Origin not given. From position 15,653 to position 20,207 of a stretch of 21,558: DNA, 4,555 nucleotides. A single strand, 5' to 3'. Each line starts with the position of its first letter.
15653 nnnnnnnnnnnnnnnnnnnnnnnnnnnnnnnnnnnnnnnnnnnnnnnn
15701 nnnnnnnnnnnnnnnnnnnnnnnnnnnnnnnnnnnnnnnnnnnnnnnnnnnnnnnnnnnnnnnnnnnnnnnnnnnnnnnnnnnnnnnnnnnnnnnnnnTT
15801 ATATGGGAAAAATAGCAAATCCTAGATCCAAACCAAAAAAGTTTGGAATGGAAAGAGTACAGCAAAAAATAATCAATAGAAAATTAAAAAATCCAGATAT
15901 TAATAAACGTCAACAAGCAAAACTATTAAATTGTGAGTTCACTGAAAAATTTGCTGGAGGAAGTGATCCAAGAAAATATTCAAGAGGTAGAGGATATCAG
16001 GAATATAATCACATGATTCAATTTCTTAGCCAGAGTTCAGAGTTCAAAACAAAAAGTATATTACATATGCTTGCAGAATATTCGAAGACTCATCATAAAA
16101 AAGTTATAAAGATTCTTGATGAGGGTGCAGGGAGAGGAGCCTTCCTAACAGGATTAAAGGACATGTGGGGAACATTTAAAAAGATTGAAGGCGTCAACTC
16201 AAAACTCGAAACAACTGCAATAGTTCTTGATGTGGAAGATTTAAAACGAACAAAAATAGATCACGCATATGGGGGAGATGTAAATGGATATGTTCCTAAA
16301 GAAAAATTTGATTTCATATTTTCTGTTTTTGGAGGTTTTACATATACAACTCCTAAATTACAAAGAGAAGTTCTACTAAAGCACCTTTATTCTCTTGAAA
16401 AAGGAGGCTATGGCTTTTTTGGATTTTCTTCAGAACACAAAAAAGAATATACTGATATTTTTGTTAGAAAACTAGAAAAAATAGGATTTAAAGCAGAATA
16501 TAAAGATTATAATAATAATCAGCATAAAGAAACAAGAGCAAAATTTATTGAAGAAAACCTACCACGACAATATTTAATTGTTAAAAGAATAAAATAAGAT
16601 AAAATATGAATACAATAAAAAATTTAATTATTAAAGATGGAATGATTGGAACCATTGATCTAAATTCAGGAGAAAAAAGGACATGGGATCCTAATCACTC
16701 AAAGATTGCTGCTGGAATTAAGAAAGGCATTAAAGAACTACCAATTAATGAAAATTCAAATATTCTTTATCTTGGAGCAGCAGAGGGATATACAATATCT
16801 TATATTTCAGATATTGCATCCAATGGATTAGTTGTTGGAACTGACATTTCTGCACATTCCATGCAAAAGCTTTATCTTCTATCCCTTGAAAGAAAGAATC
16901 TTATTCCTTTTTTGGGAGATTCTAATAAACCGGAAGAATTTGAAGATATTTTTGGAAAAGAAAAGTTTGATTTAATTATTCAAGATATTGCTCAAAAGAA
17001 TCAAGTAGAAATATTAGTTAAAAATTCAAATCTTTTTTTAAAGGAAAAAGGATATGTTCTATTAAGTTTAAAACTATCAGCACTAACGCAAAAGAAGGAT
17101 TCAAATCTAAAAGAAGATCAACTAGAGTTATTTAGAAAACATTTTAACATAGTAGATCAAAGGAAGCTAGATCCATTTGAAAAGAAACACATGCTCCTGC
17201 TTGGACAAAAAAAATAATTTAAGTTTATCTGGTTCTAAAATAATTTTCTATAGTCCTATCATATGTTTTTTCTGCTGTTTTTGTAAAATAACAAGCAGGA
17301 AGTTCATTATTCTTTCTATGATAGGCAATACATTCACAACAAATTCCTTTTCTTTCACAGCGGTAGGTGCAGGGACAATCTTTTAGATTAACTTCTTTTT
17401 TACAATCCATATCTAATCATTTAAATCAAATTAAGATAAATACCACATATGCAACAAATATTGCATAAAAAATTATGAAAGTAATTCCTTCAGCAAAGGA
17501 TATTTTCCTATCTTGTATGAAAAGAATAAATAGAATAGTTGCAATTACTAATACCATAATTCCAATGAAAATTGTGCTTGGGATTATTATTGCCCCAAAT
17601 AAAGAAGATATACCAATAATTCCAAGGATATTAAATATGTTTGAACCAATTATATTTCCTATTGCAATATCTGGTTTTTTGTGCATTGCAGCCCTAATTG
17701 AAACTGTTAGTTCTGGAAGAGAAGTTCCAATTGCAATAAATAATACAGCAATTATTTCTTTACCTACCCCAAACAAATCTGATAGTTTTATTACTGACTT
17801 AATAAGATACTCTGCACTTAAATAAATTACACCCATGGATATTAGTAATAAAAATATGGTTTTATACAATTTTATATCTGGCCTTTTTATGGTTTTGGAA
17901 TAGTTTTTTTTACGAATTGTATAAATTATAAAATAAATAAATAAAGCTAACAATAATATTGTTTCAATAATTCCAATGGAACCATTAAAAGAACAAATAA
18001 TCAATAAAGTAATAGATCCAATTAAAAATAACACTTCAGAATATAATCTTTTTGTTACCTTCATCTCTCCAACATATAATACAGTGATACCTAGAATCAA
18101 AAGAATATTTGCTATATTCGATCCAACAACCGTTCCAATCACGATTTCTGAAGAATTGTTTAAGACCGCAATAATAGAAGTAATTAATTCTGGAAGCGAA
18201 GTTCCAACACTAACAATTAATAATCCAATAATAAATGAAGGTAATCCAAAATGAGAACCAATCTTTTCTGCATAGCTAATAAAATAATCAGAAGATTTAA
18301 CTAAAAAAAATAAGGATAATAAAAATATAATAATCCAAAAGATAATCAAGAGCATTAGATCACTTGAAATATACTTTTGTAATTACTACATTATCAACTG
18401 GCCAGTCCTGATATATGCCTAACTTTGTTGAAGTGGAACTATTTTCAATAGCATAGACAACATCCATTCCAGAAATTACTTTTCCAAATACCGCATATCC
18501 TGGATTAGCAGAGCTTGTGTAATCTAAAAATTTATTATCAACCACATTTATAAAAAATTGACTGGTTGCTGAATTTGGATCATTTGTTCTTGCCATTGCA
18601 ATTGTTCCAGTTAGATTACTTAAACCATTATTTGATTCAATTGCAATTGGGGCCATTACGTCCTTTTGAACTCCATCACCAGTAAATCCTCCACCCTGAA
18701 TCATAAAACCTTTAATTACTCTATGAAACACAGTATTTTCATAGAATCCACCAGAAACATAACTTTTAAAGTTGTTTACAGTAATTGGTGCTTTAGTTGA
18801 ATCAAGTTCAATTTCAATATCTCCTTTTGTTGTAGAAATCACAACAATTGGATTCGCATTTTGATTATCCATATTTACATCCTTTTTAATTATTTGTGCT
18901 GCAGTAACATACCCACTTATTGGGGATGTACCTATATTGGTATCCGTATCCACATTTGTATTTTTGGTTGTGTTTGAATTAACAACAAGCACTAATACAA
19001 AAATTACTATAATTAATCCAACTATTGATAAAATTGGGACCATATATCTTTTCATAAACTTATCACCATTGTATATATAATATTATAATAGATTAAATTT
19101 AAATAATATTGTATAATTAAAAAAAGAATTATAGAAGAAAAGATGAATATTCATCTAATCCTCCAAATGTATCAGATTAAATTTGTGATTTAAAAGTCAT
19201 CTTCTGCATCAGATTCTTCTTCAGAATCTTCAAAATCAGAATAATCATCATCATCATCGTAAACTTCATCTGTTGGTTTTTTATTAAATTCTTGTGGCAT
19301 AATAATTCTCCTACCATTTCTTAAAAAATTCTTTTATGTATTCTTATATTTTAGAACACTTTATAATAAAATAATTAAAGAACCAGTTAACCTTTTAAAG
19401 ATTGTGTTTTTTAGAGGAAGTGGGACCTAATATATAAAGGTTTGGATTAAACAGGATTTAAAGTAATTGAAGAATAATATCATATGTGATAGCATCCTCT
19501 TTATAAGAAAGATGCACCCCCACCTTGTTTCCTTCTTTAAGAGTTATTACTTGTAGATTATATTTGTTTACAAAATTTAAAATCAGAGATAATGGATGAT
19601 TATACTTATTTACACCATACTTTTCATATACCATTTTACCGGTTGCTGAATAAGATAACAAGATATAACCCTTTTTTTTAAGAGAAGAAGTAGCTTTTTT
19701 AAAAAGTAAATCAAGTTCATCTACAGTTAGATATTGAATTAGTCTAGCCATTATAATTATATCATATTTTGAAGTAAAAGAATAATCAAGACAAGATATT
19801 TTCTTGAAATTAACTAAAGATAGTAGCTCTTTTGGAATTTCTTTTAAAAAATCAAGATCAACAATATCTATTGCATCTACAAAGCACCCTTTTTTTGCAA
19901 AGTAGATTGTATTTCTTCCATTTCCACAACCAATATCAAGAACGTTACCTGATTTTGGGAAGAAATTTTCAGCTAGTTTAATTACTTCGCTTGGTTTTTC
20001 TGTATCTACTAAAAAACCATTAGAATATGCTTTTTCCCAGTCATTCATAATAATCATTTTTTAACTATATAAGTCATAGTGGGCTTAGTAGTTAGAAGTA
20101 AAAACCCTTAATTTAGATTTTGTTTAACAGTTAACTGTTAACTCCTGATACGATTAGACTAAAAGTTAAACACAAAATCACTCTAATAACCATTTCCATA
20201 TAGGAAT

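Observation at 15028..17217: Remodelled C/D-box RNP operon: N-terminally truncated Nop5 and an extra methyltransferase between nop5 and flpA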

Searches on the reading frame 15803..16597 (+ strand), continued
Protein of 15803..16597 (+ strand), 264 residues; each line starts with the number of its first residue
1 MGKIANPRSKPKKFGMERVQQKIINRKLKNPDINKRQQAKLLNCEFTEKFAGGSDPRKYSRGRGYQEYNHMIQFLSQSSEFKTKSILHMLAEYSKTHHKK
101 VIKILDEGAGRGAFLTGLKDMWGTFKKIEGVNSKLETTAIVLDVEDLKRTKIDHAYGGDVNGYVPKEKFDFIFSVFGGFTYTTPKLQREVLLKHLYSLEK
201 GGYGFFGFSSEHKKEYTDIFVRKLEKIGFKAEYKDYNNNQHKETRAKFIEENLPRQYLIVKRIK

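Call 39: find_encoding_contigs(protein=P0274, flank=6000, max_places=1)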
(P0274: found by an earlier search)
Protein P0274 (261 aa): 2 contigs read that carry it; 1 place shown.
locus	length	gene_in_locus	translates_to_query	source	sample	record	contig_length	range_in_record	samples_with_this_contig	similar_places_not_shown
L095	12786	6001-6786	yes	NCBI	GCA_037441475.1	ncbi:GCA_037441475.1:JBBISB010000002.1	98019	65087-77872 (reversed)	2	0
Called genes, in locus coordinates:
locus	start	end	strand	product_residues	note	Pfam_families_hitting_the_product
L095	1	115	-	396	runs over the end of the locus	PF12704:MacB_PCD, PF02687:FtsX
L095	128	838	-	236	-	PF02463:SMC_N, PF00005:ABC_tran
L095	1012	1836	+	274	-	PF21088:MS_channel_1st, PF00924:MS_channel_2nd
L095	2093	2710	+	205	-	PF13489:Methyltransf_23, PF13847:Methyltransf_31, PF08241:Methyltransf_11, PF08242:Methyltransf_12, PF13649:Methyltransf_25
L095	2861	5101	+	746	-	-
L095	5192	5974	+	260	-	-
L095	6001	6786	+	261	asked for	-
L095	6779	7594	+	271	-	PF13649:Methyltransf_25 (weak)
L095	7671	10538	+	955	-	PF00133:tRNA-synt_1, PF09334:tRNA-synt_1g (weak), PF13603:tRNA-synt_1_2, PF08264:Anticodon_1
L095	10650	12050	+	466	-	PF04607:RelA_SpoT, PF02824:TGS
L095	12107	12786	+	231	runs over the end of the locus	PF02457:DAC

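Call 40: find_encoding_contigs(protein=P0148, flank=6000, max_places=2)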
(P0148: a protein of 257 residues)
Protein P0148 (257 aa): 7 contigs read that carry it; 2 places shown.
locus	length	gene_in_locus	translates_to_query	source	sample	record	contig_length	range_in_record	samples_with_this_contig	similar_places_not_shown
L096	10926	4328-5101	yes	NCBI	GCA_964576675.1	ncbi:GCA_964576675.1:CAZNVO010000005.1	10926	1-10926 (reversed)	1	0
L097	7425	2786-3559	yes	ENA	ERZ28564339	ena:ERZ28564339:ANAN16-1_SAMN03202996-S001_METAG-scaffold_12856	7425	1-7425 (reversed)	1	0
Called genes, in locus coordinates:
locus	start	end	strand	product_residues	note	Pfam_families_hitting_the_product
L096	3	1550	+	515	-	?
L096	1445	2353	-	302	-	-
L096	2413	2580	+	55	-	PF03911:Sec61_beta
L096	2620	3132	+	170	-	-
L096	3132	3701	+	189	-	-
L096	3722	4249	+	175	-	-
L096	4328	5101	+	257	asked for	-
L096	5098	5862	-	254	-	PF01916:DS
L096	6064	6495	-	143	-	PF00293:NUDIX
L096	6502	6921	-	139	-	PF10130:PIN_2, PF13470:PIN_3 (faint)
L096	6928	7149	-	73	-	PF26688:RHH_12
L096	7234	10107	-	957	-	PF00133:tRNA-synt_1, PF01406:tRNA-synt_1e (faint), PF09334:tRNA-synt_1g (weak), PF08264:Anticodon_1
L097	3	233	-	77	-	?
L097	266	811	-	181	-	-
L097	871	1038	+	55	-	PF03911:Sec61_beta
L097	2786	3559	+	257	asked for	-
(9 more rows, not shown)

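Call 41: find_encoding_contigs(protein=P0135, flank=6000, max_places=1)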
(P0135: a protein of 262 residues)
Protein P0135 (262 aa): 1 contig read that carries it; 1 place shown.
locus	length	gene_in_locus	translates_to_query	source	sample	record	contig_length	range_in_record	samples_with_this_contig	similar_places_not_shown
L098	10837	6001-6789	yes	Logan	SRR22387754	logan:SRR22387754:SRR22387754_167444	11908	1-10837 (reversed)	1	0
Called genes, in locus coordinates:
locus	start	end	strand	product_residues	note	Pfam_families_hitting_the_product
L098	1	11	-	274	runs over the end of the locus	-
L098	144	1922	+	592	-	PF13230:GATase_4 (weak), PF13522:GATase_6, PF13537:GATase_7, PF01380:SIS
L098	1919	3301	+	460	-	PF02878:PGM_PMM_I, PF02879:PGM_PMM_II, PF02880:PGM_PMM_III, PF00408:PGM_PMM_IV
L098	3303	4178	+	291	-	PF00892:EamA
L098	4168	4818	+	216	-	PF24894:Hexapep_GlmU (faint), PF00132:Hexapep (weak), PF25084:LbH_EIF2B, PF00132:Hexapep, PF25087:GMPPB_C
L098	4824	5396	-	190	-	-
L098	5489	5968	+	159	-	-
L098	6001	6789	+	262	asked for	-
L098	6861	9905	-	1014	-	PF01935:DUF87, PF00004:AAA (faint), PF05872:HerA_C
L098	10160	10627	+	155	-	-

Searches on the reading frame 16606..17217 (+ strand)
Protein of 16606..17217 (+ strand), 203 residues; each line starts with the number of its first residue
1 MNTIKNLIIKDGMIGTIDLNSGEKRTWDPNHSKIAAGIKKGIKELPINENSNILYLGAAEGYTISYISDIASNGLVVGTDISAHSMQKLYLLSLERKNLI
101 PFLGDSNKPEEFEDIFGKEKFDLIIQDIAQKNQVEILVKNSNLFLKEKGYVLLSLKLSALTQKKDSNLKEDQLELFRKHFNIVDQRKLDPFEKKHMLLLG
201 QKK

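Call 3: search_protein_families(library=pfam, proteins=[window:16606-17217:+], max_evalue=1)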
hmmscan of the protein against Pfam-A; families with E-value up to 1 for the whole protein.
window:16606-17217:+ (203 aa): 8 families
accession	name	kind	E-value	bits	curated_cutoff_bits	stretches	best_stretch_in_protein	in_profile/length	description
PF01269.23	Fibrillarin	-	1.5e-48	165.4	27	1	17-202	39-225/227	Fibrillarin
PF01728.25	FtsJ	-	0.00038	20.9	24.1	1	39-134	10-105/181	FtsJ-like methyltransferase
PF13847.12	Methyltransf_31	-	0.00061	19.9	27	1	48-191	2-140/145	Methyltransferase domain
PF13489.12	Methyltransf_23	-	0.0018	18.5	27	1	38-188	9-150/164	Methyltransferase domain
PF20740.2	TP0453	-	0.016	14.7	27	1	81-169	109-196/252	Outer membrane-associated lipoprotein TP0453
PF01189.24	Methyltr_RsmB-F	-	0.017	15.2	27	1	47-128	6-87/199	16S rRNA methyltransferase RsmB/F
PF08242.18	Methyltransf_12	-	0.028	15.6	30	1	56-125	3-70/98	Methyltransferase domain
PF21955.1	CarG-like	-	0.48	11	28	0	130-185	64-114/144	Carbapenem resistance protein CarG-like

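Call 4: search_protein_families(library=ncbifam, proteins=[window:16606-17217:+], max_evalue=1)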
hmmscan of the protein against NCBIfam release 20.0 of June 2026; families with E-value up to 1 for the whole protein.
window:16606-17217:+ (203 aa): 6 families
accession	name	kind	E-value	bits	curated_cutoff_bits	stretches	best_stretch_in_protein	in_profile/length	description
NF003276.0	PRK04266.1-2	equivalog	7.6e-55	185.7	113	1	17-202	35-220/222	fibrillarin-like rRNA/tRNA 2'-O-methyltransferase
NF003279.0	PRK04266.1-5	equivalog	3e-48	164.3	377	1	17-201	42-226/230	fibrillarin-like rRNA/tRNA 2'-O-methyltransferase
NF003275.0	PRK04266.1-1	equivalog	6e-43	146.7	339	1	17-202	45-231/233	fibrillarin-like rRNA/tRNA 2'-O-methyltransferase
NF003277.0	PRK04266.1-3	equivalog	3.6e-38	131.5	254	1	17-202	40-225/226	fibrillarin-like rRNA/tRNA 2'-O-methyltransferase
NF003278.0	PRK04266.1-4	equivalog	1e-26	93.8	195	1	21-199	31-205/209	fibrillarin-like rRNA/tRNA 2'-O-methyltransferase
NF005027.0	PRK06436.1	equivalog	0.08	12.1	261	1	130-197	156-220/303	2-hydroxyacid dehydrogenase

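Call 53: search_solved_structures(query=window:16606-17217:+, max_evalue=1e-10, show_alignments=5)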
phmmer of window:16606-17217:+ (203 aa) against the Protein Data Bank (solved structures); distinct sequences matched with E-value up to 1e-10: 16.
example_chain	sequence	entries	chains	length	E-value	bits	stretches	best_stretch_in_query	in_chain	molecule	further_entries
1fbn_A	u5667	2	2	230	4.4e-44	153.6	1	17-200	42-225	MJ FIBRILLARIN HOMOLOGUE | FIBRILLARIN-LIKE PRE-RRNA PROCESSING PROTEIN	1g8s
1g8a_A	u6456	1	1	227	4e-36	127.7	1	18-201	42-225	FIBRILLARIN-LIKE PRE-RRNA PROCESSING PROTEIN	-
4by9_E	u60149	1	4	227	1.6e-35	125.7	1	18-201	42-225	FIBRILLARIN-LIKE RRNA/TRNA 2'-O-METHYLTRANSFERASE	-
1pry_A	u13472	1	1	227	1.6e-35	125.7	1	18-201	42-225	Fibrillarin-like pre-rRNA processing protein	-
2nnw_B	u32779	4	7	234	1.8e-35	125.6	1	18-201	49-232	Fibrillarin-like rRNA/tRNA 2'-O-methyltransferase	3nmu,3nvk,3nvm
1nt2_A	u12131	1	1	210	2.2e-32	115.5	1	25-198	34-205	Fibrillarin-like pre-rRNA processing protein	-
5jpq_W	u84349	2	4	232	4.5e-30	107.9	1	20-201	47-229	Nop1 | Fibrillarin-like rRNA/tRNA 2'-O-methyltransferase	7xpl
3id5_B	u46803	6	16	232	4.5e-30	107.9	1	20-201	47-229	Fibrillarin-like rRNA/tRNA 2'-O-methyltransferase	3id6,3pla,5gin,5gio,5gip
4df3_A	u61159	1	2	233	1.3e-29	106.4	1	18-198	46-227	Fibrillarin-like rRNA/tRNA 2'-O-methyltransferase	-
7suk_SC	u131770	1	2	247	9.1e-29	103.7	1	22-201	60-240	rRNA 2'-O-methyltransferase fibrillarin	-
6zdt_A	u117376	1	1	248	9.2e-29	103.7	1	22-201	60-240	rRNA 2'-O-methyltransferase fibrillarin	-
5wlc_SC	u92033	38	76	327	2.1e-28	102.5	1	22-201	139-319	Nop1 | rRNA 2'-O-methyltransferase fibrillarin | Nop1.1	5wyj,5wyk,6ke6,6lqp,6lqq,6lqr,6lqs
2ipx_A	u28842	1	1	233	5.7e-26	94.6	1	23-200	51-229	rRNA 2'-O-methyltransferase fibrillarin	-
7se6_A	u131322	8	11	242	6.5e-26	94.4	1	23-200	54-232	rRNA 2'-O-methyltransferase fibrillarin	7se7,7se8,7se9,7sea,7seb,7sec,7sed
7mq8_SC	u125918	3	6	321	1.5e-25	93.2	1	23-200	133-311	rRNA 2'-O-methyltransferase fibrillarin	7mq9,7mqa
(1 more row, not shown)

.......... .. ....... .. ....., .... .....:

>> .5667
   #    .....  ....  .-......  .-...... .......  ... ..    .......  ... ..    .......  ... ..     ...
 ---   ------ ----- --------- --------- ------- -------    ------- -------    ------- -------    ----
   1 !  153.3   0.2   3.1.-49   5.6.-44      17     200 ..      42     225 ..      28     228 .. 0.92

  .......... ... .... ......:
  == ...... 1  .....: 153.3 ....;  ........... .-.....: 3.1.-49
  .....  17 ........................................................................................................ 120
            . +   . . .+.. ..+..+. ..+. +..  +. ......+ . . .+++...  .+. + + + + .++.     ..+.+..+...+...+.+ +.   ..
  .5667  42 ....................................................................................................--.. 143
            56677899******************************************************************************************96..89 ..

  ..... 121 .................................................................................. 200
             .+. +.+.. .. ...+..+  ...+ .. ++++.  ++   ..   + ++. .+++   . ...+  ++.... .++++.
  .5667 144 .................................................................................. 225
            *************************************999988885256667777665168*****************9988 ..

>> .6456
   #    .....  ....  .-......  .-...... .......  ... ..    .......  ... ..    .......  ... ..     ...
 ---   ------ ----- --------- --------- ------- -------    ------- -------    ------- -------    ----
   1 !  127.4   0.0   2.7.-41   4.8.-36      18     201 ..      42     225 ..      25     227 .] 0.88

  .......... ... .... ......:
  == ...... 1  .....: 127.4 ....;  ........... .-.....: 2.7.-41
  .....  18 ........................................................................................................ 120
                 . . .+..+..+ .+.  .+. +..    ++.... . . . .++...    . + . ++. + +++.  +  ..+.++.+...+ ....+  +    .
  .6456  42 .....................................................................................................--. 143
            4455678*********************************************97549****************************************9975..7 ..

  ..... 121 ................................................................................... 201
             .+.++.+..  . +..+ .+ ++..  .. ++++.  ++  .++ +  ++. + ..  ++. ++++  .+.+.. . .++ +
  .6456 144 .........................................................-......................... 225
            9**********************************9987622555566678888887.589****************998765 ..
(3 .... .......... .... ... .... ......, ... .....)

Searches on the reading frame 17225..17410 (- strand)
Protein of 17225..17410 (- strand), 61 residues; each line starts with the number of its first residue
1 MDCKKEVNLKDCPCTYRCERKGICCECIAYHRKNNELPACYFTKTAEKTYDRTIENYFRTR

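Call 6: search_protein_families(library=pfam, proteins=[window:17225-17410:-], max_evalue=0.01)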
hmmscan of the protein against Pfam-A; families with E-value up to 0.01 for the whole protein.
window:17225-17410:- (61 aa): 1 family
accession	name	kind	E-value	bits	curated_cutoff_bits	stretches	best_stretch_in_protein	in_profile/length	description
PF20095.4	DUF6485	-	7.3e-07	30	24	1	10-57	5-61/70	Domain of unknown function (DUF6485)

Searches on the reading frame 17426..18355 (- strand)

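Call 6: search_protein_families(library=pfam, proteins=[window:17426-18355:-], max_evalue=0.01)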
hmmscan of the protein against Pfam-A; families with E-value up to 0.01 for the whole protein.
window:17426-18355:- (309 aa): 1 family
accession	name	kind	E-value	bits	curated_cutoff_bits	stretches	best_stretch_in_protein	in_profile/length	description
PF01699.29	Na_Ca_ex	-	1.6e-59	200.7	24.9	2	167-305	3-150/151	Sodium/calcium exchanger protein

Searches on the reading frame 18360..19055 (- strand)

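Call 6: search_protein_families(library=pfam, proteins=[window:18360-19055:-], max_evalue=0.01)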
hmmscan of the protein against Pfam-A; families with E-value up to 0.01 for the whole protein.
window:18360-19055:- (231 aa): 1 family
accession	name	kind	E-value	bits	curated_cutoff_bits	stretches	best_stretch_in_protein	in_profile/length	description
PF00160.26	Pro_isomerase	-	1.4e-47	162.3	21.7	1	71-228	2-157/159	Cyclophilin type peptidyl-prolyl cis-trans isomerase/CLD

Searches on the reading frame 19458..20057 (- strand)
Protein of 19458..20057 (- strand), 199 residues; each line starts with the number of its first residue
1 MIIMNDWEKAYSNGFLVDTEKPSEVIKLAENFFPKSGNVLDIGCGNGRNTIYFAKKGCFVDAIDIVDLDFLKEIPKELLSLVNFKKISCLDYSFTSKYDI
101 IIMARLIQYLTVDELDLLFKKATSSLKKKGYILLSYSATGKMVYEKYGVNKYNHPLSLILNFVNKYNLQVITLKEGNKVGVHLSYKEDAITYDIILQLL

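Call 6: search_protein_families(library=pfam, proteins=[window:19458-20057:-], max_evalue=0.01)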
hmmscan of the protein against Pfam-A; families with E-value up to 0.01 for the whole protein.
window:19458-20057:- (199 aa): 10 families
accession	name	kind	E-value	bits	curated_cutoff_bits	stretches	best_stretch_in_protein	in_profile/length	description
PF13649.12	Methyltransf_25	-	3.4e-11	44.1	27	1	39-130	1-97/97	Methyltransferase domain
PF03848.20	TehB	-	1.2e-10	41.6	20.4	1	19-134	16-132/193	Tellurite resistance protein TehB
PF13489.12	Methyltransf_23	-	1.9e-10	41.2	27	1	27-138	15-120/164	Methyltransferase domain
PF08242.18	Methyltransf_12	-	1.6e-08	35.6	30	1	40-131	1-97/98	Methyltransferase domain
PF08241.18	Methyltransf_11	-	8.4e-08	33.2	21.2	1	40-133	1-94/95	Methyltransferase domain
PF13847.12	Methyltransf_31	-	3.5e-07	30.4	27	1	36-138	4-113/145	Methyltransferase domain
PF01739.24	CheR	-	2.6e-06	27.4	27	1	73-135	111-174/195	CheR methyltransferase, SAM binding domain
PF02353.26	CMAS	-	0.00041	20.2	27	1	38-137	65-167/273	Mycolic acid cyclopropane synthetase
PF05891.18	Methyltransf_PK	-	0.00086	19.3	27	1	38-136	58-161/218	AdoMet dependent proline di-methyltransferase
PF05175.20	MTS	-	0.001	19.2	23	1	34-133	29-137/170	Methyltransferase small domain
